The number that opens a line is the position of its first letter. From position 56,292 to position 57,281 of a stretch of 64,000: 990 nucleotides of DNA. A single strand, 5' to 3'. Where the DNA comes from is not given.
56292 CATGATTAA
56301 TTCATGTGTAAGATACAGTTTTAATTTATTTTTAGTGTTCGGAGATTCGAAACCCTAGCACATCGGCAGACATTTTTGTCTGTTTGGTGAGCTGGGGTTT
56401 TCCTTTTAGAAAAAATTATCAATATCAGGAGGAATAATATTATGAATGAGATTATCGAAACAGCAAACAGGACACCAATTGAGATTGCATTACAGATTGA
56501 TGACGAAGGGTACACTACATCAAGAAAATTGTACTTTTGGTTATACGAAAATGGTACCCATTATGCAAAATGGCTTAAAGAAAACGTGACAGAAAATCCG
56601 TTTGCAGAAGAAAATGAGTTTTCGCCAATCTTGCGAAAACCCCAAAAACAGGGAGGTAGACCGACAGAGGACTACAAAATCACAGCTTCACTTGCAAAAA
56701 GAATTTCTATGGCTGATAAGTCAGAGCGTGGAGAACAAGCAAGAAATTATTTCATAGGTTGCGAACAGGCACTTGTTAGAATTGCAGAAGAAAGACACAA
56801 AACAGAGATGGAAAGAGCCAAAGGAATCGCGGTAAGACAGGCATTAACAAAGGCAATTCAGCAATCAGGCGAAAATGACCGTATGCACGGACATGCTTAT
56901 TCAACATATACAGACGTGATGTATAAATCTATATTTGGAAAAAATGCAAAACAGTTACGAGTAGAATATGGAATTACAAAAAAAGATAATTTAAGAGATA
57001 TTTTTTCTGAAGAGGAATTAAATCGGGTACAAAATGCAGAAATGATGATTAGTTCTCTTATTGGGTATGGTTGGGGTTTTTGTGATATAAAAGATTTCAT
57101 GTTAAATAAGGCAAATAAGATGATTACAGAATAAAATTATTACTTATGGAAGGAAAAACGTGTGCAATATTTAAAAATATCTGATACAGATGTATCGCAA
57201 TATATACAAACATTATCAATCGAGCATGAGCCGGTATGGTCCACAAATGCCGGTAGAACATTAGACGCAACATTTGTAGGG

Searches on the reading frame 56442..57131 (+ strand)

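Call 76: search_protein_families(library=pfam, proteins=[window:56442-57131:+], max_evalue=0.001)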
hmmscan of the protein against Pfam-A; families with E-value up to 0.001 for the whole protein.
window:56442-57131:+ (230 aa): 1 family
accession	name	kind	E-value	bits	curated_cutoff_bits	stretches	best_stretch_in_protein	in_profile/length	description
PF08346.17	AntA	-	7.2e-13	49.4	27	1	27-93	3-67/68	AntA/AntB antirepressor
